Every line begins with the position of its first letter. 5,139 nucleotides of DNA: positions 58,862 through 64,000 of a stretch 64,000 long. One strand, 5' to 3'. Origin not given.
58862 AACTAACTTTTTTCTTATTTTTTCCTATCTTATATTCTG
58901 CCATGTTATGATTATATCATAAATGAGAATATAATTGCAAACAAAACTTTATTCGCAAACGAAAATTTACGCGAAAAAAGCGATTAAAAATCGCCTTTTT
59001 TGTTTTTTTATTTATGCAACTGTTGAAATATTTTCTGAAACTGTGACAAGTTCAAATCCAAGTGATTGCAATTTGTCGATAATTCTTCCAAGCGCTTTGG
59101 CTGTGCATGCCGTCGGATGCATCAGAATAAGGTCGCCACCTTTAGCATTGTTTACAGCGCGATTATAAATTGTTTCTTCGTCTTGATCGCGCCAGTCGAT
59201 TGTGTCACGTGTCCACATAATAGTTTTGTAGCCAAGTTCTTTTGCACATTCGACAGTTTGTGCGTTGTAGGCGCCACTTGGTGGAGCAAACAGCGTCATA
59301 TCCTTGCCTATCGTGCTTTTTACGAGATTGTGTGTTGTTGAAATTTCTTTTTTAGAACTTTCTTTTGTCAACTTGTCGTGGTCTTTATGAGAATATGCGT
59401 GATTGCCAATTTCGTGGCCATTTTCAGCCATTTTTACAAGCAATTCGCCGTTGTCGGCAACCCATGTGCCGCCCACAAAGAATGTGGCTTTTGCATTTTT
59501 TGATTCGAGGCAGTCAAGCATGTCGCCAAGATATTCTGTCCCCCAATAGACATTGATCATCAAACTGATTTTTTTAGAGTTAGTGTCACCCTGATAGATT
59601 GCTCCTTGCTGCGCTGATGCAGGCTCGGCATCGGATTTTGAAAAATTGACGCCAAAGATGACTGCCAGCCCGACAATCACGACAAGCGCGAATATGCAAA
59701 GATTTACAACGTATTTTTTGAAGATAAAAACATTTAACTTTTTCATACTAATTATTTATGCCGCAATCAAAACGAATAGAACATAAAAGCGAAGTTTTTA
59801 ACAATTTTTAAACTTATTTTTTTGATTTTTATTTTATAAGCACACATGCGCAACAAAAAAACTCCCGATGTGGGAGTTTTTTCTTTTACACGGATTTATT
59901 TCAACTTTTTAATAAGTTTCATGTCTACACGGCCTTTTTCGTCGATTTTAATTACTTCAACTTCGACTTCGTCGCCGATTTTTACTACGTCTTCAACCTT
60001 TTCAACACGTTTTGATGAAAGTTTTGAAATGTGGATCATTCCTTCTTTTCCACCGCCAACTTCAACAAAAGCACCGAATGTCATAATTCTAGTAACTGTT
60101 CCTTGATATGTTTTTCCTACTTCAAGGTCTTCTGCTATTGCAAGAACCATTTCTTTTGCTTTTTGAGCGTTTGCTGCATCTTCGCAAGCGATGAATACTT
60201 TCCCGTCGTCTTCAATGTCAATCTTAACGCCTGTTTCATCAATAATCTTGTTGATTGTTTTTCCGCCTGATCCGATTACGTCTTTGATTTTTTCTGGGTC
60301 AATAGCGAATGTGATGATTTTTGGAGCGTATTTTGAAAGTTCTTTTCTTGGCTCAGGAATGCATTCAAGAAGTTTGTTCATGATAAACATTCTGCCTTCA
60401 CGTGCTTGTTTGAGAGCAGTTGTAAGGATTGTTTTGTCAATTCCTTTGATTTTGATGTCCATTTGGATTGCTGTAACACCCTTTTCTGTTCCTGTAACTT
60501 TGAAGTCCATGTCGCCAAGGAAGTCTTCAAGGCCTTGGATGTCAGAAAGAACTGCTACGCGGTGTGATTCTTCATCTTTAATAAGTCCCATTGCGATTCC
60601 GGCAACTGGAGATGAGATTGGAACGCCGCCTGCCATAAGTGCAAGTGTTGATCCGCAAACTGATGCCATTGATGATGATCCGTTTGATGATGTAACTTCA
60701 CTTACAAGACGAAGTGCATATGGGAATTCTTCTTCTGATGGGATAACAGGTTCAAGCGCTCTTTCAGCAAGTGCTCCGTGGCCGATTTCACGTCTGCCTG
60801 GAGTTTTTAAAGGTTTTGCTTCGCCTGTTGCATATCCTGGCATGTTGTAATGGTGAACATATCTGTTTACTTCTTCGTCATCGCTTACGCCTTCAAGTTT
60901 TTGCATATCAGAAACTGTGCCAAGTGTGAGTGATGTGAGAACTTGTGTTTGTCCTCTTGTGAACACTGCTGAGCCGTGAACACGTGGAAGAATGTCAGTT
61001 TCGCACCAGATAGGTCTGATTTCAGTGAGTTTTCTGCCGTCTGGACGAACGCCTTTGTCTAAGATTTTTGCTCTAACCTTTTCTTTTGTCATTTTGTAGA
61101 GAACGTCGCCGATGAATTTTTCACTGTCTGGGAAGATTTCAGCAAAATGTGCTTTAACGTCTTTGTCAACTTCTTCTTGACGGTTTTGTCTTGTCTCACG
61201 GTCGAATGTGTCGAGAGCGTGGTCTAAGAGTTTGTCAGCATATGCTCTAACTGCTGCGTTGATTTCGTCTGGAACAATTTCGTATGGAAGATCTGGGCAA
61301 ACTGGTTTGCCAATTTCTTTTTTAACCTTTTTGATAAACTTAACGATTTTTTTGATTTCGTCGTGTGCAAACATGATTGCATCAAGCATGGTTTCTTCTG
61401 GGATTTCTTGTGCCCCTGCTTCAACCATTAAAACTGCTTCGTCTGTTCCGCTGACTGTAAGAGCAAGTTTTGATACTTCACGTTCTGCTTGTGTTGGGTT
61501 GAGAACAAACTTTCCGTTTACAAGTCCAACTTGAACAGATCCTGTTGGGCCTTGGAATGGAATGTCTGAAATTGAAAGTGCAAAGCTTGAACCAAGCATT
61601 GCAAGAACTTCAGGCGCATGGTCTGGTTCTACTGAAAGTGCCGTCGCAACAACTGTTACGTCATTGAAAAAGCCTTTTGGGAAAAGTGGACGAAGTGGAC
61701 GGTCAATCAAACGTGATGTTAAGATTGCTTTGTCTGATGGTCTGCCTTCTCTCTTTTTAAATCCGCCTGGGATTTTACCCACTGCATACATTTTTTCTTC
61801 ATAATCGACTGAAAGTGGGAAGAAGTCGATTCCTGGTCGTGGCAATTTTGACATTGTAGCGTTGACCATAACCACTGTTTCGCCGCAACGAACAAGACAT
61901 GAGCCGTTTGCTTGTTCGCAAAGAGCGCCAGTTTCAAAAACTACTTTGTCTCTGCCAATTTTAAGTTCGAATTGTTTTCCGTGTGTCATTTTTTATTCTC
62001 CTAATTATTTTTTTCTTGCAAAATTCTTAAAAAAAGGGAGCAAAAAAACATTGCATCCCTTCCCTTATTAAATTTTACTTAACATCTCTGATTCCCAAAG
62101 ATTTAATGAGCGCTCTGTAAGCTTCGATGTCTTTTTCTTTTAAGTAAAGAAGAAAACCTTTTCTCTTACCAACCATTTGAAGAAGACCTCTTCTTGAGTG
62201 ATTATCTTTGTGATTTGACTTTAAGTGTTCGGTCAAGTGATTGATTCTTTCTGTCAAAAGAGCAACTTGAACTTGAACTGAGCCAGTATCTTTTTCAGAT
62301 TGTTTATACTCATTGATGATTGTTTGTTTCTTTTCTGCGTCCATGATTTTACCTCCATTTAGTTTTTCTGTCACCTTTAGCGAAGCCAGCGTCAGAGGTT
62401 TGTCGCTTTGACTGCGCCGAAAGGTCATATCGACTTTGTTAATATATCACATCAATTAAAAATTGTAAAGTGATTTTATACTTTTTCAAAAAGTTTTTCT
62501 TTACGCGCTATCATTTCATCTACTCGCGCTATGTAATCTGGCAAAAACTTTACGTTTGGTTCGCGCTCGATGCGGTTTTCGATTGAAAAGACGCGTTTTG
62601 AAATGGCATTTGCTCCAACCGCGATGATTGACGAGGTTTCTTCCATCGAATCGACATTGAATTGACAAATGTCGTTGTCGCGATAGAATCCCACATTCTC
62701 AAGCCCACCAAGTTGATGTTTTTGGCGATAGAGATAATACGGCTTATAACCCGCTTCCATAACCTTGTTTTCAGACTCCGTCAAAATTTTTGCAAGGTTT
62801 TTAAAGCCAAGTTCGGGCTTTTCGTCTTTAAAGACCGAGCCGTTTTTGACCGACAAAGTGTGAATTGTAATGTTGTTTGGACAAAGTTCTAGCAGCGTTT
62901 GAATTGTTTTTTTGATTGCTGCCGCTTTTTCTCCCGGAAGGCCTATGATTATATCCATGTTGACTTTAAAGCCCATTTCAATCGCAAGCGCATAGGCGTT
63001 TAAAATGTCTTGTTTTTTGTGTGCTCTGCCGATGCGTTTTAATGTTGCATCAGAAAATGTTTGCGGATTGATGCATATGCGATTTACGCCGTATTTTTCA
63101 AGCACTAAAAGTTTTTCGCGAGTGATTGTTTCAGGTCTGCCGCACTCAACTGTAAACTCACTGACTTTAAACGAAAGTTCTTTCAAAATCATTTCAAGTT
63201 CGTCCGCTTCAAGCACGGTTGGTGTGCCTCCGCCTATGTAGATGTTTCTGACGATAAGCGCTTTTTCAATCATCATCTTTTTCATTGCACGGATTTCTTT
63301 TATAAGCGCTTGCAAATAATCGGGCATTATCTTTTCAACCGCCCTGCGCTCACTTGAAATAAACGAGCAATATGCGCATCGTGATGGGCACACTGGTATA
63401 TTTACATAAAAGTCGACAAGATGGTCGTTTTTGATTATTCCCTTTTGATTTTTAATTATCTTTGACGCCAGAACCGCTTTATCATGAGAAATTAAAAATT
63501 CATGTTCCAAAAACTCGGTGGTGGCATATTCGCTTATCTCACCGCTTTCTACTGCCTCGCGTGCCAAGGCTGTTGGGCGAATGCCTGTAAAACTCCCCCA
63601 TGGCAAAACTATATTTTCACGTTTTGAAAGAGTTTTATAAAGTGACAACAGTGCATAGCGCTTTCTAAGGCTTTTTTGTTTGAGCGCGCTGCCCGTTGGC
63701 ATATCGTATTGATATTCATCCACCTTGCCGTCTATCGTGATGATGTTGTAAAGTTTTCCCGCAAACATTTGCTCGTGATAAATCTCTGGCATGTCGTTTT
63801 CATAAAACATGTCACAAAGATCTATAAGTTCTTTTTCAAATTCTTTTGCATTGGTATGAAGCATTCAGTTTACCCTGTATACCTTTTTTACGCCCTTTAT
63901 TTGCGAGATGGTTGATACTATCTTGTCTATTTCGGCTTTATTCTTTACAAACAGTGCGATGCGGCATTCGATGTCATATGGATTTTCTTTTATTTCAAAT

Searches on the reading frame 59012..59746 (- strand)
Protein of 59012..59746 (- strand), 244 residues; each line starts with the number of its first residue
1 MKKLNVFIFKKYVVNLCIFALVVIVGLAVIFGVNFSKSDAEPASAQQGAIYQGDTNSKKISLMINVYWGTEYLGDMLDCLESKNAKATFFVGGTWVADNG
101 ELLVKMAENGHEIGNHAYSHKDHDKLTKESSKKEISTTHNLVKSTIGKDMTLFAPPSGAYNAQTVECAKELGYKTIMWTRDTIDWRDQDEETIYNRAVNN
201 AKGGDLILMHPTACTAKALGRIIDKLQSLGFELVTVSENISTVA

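Call 83: search_protein_families(library=pfam, proteins=[window:59012-59746:-], max_evalue=0.00001)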
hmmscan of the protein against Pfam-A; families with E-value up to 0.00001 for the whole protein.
window:59012-59746:- (244 aa): 1 family
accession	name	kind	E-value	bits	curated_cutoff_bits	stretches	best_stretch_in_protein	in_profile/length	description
PF01522.26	Polysacc_deac_1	-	8.8e-31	106.9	23.1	1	53-175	2-123/124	Polysaccharide deacetylase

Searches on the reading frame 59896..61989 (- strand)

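Call 83: search_protein_families(library=pfam, proteins=[window:59896-61989:-], max_evalue=0.00001)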
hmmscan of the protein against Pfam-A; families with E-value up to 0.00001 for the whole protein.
window:59896-61989:- (697 aa): 5 families
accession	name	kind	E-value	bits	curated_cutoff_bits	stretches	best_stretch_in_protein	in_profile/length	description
PF01138.27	RNase_PH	-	3.1e-57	193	25.5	2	16-144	5-130/130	3' exoribonuclease family, domain 1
PF03725.20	RNase_PH_C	-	2.6e-22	79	20.8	1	148-210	2-66/67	3' exoribonuclease family, domain 2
PF00575.29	S1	-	8.4e-20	71.4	22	1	622-689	2-70/74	S1 RNA binding domain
PF03726.19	PNPase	-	1.8e-12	48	24.6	1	242-320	1-81/81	Polyribonucleotide nucleotidyltransferase, RNA binding domain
PF00013.35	KH_1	-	1.1e-11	44.8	21.5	1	559-616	2-65/66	KH domain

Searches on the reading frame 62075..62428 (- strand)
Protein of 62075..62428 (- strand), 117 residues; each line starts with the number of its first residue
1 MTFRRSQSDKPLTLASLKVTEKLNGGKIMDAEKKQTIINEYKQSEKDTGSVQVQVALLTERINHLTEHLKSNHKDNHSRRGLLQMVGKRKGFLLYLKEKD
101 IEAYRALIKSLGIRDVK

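Call 83: search_protein_families(library=pfam, proteins=[window:62075-62428:-], max_evalue=0.00001)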
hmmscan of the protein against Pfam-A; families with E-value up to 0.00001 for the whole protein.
window:62075-62428:- (117 aa): 1 family
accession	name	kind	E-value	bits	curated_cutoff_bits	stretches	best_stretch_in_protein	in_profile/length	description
PF00312.27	Ribosomal_S15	-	4.8e-35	120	31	1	34-114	1-81/81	Ribosomal protein S15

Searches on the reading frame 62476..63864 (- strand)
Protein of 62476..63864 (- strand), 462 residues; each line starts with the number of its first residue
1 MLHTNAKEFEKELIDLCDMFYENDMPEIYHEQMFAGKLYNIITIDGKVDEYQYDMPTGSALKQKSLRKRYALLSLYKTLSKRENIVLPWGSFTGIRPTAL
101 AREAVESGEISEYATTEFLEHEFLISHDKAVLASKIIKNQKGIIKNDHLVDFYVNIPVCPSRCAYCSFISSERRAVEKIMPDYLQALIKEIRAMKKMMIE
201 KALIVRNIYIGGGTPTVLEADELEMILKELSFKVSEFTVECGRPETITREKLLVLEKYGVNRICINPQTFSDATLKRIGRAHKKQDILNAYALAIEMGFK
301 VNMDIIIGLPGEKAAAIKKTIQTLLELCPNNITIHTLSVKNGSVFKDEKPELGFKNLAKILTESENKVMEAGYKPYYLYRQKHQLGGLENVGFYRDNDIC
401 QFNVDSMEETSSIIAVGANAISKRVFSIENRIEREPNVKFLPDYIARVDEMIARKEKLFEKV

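Call 83: search_protein_families(library=pfam, proteins=[window:62476-63864:-], max_evalue=0.00001)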
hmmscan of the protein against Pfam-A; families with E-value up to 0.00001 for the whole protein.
window:62476-63864:- (462 aa): 1 family
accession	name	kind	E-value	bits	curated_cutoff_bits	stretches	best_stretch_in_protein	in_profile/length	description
PF04055.27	Radical_SAM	-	1.6e-24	87.4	29.5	1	157-323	5-165/166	Radical SAM superfamily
